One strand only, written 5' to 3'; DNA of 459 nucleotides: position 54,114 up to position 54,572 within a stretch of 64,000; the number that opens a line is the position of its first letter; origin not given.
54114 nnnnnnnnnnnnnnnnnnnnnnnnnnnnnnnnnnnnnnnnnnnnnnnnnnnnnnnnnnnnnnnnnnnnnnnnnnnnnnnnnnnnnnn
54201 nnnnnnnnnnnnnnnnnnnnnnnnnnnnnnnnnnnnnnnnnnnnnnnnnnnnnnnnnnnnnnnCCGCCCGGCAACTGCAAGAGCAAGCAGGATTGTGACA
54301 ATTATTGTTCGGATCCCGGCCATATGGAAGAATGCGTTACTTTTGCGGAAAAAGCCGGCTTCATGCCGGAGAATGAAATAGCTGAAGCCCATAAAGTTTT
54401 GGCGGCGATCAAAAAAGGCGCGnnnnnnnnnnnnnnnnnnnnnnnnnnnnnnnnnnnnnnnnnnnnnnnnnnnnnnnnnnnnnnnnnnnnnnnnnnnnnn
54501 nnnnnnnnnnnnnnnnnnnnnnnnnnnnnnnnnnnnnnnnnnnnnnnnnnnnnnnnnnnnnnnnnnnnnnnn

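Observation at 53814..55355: Secreted protein built from six tandem copies of an undescribed four-cysteine repeat of about 45 aa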

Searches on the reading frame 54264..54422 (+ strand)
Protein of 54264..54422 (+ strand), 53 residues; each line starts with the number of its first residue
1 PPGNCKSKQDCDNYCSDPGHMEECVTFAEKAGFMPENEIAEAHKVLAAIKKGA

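Call 28: search_protein_families(library=pfam, proteins=[window:54264-54422:+], max_evalue=10)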
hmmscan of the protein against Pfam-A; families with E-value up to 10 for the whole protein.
seq(53 aa): 2 families
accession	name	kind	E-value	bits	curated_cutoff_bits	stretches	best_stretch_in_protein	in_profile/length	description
PF25052.1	AtDEF-like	-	0.0076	17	25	1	3-27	41-68/79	Defensin-like family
PF07127.16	Nodulin_late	-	0.26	12.1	30.4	1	4-25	29-49/54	Late nodulin domain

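Call 37: search_protein_representatives(alignment_id=A4)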
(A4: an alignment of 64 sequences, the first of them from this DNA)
Query: 64 sequences, 50 profile positions. Proteins with E-value up to 0.001 (for the whole library): 1834; up to 1e-10: 1555; up to 1e-30: 998. The best 150 are listed.
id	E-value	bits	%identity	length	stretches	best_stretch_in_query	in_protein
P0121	2.8e-169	565.1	-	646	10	1-50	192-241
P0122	5.6e-168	561.0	-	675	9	1-49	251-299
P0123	1.1e-163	547.2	-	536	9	1-49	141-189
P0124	5.8e-152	509.7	-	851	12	1-49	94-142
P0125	4.1e-151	507.0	-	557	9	2-50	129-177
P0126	1.2e-149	502.3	-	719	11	1-50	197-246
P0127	5.3e-147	493.8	-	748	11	1-47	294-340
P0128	2.8e-145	488.3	-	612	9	2-49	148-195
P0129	5.2e-144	484.2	-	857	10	1-49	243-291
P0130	8.0e-144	483.6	-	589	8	2-48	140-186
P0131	3.4e-141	475.2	-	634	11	1-49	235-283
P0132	8.7e-138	464.3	-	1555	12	1-47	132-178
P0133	3.3e-137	462.4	-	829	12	1-50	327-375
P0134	1.1e-136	460.7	-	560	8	1-50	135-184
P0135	2.5e-135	456.4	-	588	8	1-48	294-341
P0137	4.8e-132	445.9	-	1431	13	1-47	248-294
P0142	1.3e-130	441.3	-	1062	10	2-49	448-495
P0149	1.3e-127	431.7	-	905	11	1-46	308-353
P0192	4.1e-116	394.9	-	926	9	1-49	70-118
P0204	3.3e-112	382.4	-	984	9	2-48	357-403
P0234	9.5e-107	364.9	-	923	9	2-48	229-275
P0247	2.5e-104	357.2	-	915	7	1-48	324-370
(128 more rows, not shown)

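Call 38: search_protein_families(library=pfam, proteins=[P0132, P0137, P0142, P0204, P0192, P0234, P0247, P0149], max_evalue=0.001)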
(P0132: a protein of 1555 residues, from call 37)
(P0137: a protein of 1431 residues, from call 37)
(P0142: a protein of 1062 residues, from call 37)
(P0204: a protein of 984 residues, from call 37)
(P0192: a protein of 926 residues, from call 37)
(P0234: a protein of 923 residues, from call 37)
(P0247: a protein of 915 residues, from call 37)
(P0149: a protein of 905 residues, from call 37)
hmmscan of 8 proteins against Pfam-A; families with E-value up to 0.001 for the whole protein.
P0132 (1555 aa): 0 families

P0137 (1431 aa): 0 families

P0142 (1062 aa): 1 family
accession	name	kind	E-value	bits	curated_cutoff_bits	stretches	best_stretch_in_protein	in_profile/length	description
PF13385.13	Laminin_G_3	-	9.5e-25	87.9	27.6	1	841-992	12-150/151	Concanavalin A-like lectin/glucanases superfamily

P0204 (984 aa): 3 families
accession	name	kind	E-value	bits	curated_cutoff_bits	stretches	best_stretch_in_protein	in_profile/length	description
PF13385.13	Laminin_G_3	-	1.7e-27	96.9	27.6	1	741-903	1-150/151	Concanavalin A-like lectin/glucanases superfamily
PF02210.31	Laminin_G_2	-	9.6e-06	26.5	22.9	1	799-893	25-123/126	Laminin G domain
PF07953.20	Toxin_R_bind_N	-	2e-05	24.8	23.8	1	734-897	26-190/191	Clostridium neurotoxin, N-terminal receptor binding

P0192 (926 aa): 0 families

P0234 (923 aa): 1 family
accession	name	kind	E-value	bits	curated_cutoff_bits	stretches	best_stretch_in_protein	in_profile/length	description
PF13385.13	Laminin_G_3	-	6.3e-26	91.8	27.6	1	672-825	10-151/151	Concanavalin A-like lectin/glucanases superfamily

P0247 (915 aa): 0 families

P0149 (905 aa): 1 family
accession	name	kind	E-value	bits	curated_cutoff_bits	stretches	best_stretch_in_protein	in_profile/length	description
PF00050.26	Kazal_1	-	4.5e-07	30.2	21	1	634-654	8-28/49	Kazal-type serine protease inhibitor domain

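Call 70: find_encoding_contigs(protein=P0142, flank=3000, max_places=1)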
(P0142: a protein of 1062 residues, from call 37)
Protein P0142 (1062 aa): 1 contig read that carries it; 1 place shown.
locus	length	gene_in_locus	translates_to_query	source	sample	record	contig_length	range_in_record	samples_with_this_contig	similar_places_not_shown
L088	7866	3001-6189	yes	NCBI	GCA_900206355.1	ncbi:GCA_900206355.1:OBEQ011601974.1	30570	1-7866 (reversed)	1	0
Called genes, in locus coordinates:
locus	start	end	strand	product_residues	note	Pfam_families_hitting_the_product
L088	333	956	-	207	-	-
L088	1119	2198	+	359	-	PF14388:DUF4419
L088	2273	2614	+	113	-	-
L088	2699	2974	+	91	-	-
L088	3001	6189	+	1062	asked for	PF13385:Laminin_G_3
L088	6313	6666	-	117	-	-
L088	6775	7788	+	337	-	PF00535:Glycos_transf_2, PF13641:Glyco_tranf_2_3, PF01644:Chitin_synth_1 (faint), PF13632:Glyco_trans_2_3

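Call 71: find_encoding_contigs(protein=P0137, flank=3000, max_places=1)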
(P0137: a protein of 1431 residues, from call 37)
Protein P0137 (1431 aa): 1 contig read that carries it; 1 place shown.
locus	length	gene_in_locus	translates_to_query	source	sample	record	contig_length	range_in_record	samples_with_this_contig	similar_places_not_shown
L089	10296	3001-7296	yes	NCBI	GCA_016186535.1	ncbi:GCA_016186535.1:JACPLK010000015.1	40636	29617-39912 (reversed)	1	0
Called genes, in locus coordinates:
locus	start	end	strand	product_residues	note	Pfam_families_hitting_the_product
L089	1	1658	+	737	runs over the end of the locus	PF16656:Pur_ac_phosph_N, PF00404:Dockerin_1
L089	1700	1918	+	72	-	-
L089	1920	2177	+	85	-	-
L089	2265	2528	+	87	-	-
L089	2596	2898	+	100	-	-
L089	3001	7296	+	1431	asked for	-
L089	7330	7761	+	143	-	-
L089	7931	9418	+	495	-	PF02366:PMT, PF13231:PMT_2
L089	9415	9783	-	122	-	PF00355:Rieske, PF13806:Rieske_2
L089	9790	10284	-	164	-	PF00717:Peptidase_S24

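Call 78: search_solved_structures(query=A4, max_evalue=10, show_alignments=2)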
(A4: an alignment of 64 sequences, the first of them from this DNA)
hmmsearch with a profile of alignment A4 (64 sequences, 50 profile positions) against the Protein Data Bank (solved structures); distinct sequences matched with E-value up to 10: 4.
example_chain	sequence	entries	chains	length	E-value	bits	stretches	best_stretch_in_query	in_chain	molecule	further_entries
2a2f_X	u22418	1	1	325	0.38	14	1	13-46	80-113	Exocyst complex component Sec15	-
9jm7_A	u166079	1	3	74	0.86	12.8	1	27-45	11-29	LRD-2A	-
5fmn_A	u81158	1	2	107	1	12.6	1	19-46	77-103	INRS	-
7qh7_r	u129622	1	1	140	1.1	12.5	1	15-36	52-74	39S ribosomal protein S18a, mitochondrial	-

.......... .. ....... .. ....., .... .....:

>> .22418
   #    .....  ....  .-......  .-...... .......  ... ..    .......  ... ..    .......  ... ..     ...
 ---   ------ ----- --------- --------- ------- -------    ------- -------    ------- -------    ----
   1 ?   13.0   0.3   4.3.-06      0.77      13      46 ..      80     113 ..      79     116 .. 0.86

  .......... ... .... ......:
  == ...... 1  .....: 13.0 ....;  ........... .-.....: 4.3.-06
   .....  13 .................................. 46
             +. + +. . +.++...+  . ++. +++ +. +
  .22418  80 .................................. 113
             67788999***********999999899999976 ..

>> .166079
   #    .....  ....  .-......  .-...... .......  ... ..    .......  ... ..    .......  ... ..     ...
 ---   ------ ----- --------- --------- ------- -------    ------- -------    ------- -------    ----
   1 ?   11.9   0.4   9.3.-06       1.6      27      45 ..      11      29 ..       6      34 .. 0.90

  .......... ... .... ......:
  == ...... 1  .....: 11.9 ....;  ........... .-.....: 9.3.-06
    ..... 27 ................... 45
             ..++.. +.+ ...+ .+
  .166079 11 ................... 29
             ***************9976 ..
